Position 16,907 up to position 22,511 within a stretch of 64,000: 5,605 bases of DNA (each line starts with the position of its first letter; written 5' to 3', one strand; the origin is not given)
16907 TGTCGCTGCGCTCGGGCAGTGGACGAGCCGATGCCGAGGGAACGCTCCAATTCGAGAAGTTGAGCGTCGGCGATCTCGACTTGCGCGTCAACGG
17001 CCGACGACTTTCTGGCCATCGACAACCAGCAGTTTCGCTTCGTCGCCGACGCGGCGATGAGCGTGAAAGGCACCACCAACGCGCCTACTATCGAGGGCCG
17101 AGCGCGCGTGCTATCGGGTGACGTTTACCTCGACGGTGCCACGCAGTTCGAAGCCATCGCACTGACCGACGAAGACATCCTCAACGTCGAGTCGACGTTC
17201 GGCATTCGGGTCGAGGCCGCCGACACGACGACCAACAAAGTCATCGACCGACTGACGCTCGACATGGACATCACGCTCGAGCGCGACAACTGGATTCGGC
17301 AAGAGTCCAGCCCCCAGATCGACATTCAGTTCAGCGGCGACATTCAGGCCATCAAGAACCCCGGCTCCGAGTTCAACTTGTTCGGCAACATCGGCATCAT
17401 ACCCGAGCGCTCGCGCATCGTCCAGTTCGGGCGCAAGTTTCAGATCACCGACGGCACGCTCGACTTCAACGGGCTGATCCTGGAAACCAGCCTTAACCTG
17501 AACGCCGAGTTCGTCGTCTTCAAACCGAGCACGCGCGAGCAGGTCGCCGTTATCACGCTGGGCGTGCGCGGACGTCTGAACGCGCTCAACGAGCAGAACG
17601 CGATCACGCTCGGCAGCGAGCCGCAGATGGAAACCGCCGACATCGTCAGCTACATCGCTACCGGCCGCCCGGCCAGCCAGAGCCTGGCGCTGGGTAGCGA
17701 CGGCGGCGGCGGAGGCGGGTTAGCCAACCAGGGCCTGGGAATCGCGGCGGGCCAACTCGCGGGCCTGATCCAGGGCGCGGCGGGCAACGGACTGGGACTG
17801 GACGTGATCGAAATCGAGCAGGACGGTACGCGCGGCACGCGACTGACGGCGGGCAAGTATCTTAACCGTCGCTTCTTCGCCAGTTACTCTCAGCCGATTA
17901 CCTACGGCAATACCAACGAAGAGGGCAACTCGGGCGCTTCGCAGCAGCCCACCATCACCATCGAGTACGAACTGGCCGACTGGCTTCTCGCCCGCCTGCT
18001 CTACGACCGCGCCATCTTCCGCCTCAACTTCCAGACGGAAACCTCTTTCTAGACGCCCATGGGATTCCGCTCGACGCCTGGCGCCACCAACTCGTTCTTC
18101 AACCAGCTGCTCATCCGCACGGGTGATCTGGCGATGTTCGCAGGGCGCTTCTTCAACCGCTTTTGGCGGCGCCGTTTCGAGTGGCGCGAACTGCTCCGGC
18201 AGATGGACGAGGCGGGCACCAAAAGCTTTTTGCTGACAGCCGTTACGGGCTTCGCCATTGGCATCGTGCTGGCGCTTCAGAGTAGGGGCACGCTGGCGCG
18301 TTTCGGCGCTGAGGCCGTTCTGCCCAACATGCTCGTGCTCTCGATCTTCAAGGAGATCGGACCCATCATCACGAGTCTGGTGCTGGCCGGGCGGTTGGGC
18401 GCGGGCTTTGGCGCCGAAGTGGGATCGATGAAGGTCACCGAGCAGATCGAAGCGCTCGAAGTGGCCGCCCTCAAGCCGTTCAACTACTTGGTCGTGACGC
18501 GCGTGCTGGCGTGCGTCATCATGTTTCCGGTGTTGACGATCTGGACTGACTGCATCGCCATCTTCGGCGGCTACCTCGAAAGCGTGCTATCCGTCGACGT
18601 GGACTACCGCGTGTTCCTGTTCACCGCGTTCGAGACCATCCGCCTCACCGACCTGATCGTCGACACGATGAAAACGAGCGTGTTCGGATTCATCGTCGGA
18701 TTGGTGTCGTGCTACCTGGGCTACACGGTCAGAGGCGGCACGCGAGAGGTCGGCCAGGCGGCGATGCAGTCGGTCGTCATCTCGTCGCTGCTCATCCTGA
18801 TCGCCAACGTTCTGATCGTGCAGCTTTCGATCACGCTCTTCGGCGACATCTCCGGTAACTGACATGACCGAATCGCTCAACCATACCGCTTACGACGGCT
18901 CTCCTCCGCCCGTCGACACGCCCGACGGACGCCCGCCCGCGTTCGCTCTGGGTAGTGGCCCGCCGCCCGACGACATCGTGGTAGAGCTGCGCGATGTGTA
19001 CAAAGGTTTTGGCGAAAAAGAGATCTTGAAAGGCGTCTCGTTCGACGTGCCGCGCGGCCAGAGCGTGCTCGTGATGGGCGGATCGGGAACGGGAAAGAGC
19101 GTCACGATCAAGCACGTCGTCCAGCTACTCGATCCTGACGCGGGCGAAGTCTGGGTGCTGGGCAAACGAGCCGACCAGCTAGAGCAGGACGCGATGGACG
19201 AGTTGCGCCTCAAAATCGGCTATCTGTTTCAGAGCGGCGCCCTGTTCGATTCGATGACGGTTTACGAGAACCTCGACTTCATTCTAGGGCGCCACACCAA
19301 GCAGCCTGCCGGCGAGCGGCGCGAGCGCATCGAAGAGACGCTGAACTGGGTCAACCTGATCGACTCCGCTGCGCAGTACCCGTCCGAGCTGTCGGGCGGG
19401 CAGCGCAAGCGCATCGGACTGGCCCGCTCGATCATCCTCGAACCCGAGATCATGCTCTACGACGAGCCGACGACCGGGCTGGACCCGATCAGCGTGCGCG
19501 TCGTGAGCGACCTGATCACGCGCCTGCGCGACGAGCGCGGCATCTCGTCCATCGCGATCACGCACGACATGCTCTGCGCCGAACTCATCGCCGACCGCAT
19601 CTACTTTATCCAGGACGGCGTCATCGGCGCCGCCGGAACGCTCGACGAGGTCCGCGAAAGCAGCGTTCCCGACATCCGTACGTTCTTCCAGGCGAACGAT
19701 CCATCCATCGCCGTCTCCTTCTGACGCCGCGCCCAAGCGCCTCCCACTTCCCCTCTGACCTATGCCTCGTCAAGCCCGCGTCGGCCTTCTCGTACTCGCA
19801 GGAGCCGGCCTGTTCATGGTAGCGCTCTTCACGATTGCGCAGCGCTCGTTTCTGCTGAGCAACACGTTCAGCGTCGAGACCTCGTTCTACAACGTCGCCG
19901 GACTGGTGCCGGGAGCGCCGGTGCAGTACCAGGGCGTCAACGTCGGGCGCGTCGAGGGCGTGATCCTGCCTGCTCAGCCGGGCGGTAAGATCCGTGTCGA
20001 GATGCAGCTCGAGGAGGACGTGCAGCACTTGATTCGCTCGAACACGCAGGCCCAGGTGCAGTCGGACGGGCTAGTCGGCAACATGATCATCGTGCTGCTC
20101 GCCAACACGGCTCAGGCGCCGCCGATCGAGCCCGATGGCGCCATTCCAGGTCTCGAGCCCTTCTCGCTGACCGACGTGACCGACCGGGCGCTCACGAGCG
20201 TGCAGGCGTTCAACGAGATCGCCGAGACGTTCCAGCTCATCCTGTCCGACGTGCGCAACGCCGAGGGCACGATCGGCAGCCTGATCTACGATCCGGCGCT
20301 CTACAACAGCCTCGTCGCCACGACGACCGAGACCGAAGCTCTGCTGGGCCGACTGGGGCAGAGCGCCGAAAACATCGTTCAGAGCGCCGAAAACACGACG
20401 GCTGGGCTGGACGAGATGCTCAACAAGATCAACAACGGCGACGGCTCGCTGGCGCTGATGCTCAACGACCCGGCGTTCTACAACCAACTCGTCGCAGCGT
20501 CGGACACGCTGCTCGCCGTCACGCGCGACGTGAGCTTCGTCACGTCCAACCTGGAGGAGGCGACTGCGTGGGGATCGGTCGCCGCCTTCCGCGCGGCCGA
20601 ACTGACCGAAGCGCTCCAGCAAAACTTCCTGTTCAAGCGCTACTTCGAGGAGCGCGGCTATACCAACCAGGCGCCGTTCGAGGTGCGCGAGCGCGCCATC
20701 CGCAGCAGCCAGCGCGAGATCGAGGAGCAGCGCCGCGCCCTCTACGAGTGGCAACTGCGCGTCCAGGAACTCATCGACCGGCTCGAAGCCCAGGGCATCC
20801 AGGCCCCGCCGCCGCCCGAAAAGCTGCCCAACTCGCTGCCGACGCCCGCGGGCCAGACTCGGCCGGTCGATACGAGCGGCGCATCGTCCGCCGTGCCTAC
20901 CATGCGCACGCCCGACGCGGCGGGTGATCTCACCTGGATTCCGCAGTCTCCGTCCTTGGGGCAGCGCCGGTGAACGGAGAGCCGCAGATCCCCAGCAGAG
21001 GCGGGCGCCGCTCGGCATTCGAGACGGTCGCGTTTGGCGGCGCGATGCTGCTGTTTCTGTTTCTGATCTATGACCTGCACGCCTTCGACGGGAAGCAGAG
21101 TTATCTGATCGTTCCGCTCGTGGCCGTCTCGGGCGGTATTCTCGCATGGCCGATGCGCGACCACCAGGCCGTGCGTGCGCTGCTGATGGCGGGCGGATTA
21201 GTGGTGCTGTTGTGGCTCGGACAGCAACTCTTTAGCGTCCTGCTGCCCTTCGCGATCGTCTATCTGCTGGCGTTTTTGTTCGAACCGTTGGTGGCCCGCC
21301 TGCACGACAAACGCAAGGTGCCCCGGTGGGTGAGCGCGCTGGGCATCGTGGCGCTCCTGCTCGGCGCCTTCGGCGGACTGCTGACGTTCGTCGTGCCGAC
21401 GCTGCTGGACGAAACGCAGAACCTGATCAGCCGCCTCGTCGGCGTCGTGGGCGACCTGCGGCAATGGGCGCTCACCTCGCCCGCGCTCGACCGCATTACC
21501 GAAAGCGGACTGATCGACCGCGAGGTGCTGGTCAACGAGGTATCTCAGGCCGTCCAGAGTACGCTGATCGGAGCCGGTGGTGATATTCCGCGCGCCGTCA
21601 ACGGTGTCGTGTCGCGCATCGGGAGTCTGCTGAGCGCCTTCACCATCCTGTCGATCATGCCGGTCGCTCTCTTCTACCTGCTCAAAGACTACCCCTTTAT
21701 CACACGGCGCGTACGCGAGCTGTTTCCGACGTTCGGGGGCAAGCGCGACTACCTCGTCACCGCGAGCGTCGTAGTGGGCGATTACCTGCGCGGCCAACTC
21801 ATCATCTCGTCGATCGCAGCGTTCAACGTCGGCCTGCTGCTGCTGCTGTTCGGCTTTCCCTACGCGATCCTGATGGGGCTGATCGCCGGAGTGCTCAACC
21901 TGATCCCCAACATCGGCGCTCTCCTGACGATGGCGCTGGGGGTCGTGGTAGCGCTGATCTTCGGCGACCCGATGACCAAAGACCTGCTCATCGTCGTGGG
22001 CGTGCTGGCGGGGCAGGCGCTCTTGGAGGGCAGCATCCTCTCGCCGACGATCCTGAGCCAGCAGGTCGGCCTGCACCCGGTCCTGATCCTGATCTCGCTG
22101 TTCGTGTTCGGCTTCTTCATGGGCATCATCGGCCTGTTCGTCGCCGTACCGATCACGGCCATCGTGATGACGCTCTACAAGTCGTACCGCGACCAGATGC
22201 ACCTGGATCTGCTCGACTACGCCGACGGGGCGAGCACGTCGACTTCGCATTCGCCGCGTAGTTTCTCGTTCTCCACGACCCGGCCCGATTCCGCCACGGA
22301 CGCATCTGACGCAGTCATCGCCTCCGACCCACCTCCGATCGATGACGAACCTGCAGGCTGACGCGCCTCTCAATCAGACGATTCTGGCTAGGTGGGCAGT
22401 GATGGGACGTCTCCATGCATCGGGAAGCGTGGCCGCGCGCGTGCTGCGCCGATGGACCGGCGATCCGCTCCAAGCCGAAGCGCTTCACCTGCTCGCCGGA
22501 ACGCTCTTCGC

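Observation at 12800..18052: tamB homologue shattered by about 13 frameshifts while all neighbouring and other long genes are intact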

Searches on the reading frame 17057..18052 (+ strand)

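Call 4: search_protein_families(library=pfam, proteins=[window:17057-18052:+], max_evalue=0.01)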
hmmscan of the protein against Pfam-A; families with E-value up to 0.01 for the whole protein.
window:17057-18052:+ (331 aa): 1 family
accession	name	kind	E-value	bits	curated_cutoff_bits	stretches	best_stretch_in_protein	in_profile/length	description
PF04357.19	TamB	-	5.4e-33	115.2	22.4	1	2-311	55-360/381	TamB, inner membrane protein subunit of TAM complex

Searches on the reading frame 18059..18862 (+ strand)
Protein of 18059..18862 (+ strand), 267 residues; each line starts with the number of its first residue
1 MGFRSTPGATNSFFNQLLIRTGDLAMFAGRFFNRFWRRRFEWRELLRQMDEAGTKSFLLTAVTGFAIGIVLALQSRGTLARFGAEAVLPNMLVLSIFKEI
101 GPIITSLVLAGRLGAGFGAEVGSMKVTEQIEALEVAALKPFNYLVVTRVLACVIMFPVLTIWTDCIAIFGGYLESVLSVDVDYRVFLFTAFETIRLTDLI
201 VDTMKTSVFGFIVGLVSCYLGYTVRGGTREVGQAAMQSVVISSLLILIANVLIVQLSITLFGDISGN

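Call 33: search_protein_families(library=pfam, proteins=[window:18059-18862:+], max_evalue=0.001)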
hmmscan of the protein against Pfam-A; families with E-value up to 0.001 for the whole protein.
window:18059-18862:+ (267 aa): 1 family
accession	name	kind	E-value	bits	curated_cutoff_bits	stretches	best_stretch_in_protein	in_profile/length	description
PF02405.21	MlaE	-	2.9e-68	230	22.5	1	46-255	2-211/212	Permease MlaE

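Call 41: find_encoding_contigs(protein=window:18059-18862:+, flank=1000, max_places=4)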
Protein window:18059-18862:+ (267 aa): no gene with exactly this product is on record in the collection.

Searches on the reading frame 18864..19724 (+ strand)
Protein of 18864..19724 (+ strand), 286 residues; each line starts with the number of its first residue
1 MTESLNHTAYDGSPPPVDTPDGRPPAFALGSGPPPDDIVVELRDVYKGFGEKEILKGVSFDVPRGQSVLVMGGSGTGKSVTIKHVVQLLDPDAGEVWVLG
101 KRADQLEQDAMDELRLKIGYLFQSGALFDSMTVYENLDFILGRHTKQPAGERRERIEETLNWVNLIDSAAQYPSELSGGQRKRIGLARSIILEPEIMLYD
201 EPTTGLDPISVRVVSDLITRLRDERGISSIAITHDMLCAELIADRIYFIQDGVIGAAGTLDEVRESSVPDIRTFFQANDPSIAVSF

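Call 33: search_protein_families(library=pfam, proteins=[window:18864-19724:+], max_evalue=0.001)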
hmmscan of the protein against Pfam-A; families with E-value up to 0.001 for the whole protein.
window:18864-19724:+ (286 aa): 2 families
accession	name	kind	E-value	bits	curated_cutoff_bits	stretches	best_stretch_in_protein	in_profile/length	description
PF00005.33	ABC_tran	-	1.1e-31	110.8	25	1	55-204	1-137/137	ABC transporter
PF13191.12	AAA_16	-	3.2e-05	24.9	32.6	1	64-168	23-104/167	AAA ATPase domain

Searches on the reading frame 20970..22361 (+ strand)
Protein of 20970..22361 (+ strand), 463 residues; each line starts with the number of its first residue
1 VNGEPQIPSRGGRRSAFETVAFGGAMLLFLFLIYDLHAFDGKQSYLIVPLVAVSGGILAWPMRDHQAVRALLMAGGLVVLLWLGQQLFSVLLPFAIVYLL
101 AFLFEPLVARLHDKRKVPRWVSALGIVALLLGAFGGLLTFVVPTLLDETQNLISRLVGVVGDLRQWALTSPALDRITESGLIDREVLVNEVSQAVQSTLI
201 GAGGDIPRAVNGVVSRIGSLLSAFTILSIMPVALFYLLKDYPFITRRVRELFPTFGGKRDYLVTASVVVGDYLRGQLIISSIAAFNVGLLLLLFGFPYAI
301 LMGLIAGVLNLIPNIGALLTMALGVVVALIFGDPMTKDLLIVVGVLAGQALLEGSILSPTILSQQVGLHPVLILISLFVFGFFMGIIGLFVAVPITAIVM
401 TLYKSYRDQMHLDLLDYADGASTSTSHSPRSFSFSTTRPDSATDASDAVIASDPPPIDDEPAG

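Call 33: search_protein_families(library=pfam, proteins=[window:20970-22361:+], max_evalue=0.001)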
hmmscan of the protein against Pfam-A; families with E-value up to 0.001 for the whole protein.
window:20970-22361:+ (463 aa): 1 family
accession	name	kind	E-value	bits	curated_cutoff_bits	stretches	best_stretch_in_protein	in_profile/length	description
PF01594.21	AI-2E_transport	-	1.6e-55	189.1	34.3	1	77-406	7-326/327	AI-2E family transporter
